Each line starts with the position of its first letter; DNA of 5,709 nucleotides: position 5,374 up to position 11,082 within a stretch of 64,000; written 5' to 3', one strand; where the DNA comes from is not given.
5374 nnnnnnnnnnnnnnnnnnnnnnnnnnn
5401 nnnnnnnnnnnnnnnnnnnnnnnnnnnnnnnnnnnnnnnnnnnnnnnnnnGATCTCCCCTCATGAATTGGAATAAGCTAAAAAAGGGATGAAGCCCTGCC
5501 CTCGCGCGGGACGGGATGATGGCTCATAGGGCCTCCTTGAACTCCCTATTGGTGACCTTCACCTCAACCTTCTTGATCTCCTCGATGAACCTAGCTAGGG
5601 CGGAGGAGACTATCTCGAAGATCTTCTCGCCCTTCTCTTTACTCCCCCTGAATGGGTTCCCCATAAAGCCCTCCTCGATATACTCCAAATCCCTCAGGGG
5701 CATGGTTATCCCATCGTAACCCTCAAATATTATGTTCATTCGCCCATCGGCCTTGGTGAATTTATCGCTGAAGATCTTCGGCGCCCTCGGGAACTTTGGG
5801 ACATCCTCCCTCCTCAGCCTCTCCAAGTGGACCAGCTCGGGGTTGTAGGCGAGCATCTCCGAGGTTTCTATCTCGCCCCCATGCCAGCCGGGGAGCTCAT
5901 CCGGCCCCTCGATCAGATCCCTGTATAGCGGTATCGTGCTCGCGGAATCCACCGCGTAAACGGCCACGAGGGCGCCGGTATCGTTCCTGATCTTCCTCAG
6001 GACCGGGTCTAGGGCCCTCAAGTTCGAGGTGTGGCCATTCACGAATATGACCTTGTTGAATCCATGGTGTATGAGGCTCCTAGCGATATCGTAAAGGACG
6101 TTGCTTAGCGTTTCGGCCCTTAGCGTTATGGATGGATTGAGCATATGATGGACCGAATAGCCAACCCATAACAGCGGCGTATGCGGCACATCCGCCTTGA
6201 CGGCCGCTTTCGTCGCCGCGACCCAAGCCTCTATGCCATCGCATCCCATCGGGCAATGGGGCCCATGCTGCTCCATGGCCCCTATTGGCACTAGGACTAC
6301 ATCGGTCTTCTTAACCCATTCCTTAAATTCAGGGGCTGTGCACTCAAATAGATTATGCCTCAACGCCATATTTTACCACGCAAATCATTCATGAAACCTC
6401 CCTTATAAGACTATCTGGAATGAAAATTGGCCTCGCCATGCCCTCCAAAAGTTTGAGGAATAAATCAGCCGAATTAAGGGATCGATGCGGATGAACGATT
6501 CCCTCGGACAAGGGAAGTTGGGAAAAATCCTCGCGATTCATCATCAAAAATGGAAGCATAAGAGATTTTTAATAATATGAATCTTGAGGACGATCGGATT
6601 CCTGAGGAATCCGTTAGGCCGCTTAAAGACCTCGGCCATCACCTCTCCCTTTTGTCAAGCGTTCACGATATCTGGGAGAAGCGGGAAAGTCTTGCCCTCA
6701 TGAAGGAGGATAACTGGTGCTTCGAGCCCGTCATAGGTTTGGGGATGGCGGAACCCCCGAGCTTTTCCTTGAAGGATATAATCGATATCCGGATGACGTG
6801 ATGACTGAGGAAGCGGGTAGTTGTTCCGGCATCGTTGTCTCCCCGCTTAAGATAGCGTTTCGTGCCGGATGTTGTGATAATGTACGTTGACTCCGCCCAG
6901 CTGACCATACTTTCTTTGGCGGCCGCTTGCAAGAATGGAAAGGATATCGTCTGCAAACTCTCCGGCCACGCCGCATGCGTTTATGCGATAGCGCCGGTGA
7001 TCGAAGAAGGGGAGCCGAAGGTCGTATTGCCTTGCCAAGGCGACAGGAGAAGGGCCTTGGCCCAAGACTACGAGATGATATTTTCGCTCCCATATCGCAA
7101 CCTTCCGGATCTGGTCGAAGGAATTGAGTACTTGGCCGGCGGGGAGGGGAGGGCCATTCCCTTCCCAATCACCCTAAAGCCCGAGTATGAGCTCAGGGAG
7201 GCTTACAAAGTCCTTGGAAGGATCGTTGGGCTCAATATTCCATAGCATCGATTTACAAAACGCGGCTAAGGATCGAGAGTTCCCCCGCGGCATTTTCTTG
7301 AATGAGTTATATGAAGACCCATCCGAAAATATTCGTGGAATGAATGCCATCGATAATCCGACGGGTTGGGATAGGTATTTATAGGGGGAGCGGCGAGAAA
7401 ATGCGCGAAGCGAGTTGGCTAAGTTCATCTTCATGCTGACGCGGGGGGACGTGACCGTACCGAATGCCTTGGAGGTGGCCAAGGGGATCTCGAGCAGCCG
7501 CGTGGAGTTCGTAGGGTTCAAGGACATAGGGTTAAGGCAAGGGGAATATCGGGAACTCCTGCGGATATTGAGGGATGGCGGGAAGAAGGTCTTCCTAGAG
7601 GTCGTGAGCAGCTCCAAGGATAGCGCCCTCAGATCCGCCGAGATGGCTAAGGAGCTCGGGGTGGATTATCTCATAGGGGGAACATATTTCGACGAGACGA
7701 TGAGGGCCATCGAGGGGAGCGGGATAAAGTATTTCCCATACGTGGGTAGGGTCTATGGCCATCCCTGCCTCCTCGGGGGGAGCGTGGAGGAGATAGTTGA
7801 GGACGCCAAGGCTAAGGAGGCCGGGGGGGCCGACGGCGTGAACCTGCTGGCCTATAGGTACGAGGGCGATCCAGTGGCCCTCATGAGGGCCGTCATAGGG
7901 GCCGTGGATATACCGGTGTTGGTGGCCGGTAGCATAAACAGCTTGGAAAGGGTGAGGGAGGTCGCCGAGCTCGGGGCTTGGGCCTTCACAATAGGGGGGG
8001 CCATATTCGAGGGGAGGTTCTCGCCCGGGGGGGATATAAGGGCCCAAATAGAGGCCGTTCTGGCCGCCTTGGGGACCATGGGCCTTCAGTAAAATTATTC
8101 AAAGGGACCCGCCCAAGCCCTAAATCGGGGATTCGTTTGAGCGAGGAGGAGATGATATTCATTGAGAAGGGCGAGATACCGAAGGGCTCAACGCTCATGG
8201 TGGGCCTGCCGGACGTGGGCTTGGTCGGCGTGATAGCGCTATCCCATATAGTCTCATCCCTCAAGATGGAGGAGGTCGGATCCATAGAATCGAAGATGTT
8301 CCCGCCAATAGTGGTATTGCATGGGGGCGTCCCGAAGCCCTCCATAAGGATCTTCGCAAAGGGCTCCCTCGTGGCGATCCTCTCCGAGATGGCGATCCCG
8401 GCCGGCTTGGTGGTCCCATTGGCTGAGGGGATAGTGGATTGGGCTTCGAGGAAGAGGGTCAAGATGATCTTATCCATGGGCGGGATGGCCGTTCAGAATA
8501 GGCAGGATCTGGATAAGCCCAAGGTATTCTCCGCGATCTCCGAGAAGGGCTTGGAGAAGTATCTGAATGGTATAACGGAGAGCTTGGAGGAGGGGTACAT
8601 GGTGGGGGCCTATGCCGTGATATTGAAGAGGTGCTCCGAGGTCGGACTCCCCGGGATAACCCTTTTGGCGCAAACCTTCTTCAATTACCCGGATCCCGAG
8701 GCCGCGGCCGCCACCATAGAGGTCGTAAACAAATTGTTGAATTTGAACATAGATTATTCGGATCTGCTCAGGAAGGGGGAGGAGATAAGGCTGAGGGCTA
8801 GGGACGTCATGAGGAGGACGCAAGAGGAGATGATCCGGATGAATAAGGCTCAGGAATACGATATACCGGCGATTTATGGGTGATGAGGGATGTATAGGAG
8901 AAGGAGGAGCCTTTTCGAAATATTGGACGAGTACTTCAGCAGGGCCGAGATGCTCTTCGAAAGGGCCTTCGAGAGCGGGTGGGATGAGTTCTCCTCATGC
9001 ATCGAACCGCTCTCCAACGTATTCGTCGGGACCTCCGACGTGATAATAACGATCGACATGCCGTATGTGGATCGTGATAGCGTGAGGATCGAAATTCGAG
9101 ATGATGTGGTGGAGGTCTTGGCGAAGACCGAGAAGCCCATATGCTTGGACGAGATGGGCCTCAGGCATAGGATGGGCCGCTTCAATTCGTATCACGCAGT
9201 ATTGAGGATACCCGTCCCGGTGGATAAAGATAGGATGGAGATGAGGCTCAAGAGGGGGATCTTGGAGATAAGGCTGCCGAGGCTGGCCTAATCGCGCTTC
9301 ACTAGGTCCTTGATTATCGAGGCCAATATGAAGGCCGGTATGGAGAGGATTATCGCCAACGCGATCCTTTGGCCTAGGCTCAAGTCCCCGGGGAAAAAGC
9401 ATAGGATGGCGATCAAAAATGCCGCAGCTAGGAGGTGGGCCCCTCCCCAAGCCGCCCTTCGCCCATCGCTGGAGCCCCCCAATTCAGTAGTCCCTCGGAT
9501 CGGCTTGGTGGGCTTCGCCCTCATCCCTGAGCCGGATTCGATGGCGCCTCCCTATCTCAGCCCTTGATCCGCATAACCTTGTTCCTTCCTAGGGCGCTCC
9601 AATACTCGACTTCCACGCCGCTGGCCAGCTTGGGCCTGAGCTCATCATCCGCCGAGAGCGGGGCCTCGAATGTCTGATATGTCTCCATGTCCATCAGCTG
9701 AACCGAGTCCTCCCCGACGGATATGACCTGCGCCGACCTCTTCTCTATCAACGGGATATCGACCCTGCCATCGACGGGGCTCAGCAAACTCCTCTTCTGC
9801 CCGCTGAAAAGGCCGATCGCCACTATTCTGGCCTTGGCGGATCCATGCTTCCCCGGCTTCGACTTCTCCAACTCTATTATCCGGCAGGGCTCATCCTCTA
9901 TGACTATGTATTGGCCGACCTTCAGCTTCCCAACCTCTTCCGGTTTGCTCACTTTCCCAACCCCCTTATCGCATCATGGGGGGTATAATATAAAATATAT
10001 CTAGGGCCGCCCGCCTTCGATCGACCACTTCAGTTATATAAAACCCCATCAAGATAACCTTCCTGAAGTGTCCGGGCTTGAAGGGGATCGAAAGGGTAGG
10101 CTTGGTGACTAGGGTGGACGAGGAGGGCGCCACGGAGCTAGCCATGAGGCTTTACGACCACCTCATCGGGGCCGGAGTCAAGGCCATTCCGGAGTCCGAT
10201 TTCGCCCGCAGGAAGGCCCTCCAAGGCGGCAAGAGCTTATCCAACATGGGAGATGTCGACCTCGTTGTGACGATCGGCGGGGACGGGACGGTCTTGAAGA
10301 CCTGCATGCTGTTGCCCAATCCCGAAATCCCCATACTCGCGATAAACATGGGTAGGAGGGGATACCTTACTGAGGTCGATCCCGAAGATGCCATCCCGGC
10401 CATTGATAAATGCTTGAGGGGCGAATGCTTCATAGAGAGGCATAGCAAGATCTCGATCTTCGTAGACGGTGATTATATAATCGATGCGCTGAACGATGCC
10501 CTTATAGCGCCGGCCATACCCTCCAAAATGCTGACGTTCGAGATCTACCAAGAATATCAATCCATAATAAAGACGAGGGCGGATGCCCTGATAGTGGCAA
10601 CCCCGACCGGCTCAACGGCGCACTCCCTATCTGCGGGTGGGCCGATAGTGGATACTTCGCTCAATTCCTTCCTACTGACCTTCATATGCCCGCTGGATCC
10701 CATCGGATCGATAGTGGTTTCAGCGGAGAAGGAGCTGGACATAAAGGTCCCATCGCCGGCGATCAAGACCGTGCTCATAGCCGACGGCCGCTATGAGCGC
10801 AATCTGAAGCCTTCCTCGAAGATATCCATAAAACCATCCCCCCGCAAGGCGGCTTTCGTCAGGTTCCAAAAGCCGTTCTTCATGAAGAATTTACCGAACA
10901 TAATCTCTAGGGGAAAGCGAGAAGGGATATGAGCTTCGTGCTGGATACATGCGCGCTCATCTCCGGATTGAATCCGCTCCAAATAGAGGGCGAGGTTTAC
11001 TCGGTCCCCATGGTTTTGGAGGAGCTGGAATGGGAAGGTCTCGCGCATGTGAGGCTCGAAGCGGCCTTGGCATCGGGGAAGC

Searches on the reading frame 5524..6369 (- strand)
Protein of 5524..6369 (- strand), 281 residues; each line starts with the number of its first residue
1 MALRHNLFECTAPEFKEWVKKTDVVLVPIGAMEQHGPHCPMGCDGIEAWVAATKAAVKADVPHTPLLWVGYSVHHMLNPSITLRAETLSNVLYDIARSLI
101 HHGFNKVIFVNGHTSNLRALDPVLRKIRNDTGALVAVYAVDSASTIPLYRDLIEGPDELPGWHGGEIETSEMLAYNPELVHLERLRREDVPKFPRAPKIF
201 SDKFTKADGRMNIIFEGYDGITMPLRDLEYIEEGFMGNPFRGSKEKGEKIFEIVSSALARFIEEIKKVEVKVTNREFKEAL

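Call 56: search_protein_families(library=pfam, proteins=[window:5524-6369:-], max_evalue=0.0001)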
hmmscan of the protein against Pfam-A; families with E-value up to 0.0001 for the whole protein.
window:5524-6369:- (281 aa): 1 family
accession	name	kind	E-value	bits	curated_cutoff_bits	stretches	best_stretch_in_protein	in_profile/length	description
PF02633.19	Creatininase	-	5.3e-56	190.2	31.3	1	9-262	2-238/238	Creatinine amidohydrolase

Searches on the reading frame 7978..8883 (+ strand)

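Call 56: search_protein_families(library=pfam, proteins=[window:7978-8883:+], max_evalue=0.0001)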
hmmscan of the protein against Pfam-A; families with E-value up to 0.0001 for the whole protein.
window:7978-8883:+ (301 aa): 1 family
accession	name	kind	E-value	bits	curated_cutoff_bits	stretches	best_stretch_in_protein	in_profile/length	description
PF09754.15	PAC2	-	3.1e-44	151.8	25.8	1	73-274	1-211/215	PAC2 family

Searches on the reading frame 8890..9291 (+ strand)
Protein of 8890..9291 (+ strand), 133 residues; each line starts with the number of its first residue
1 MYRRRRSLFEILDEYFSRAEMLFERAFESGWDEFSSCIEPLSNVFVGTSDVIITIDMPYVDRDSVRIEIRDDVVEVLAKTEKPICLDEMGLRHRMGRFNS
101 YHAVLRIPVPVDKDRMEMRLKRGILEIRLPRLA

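Call 56: search_protein_families(library=pfam, proteins=[window:8890-9291:+], max_evalue=0.0001)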
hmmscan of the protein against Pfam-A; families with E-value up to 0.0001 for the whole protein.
window:8890-9291:+ (133 aa): 1 family
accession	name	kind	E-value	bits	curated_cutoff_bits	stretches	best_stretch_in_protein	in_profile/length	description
PF00011.27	HSP20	-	2.1e-07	31.4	20.8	1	52-131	10-87/102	Hsp20/alpha crystallin family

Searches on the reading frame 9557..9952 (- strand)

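Call 58: search_protein_families(library=pfam, proteins=[window:9557-9952:-], max_evalue=0.0001)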
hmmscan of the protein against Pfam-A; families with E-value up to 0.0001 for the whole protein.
window:9557-9952:- (131 aa): 3 families
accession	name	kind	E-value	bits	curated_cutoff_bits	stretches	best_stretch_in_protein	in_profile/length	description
PF21485.3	IF5A-like_N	-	3.6e-19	68.8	27.1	1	3-59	4-60/63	Translation initiation factor 5A-like, N-terminal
PF01287.26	eIF-5a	-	6.1e-11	42.8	24.2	1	69-130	2-69/69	Eukaryotic elongation factor 5A hypusine, DNA-binding OB fold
PF08207.18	EFP_N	-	3.5e-05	24.2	23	1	7-37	2-32/58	Elongation factor P (EF-P) KOW-like domain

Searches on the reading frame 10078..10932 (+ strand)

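Call 58: search_protein_families(library=pfam, proteins=[window:10078-10932:+], max_evalue=0.0001)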
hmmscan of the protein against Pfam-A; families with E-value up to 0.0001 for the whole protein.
window:10078-10932:+ (284 aa): 2 families
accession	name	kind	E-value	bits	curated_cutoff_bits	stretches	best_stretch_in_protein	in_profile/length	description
PF20143.4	NAD_kinase_C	-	1.1e-26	93.5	23.7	1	138-262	1-125/126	ATP-NAD kinase C-terminal domain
PF01513.26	NAD_kinase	-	9.8e-20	71.6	25.5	1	7-116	1-129/130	ATP-NAD kinase N-terminal domain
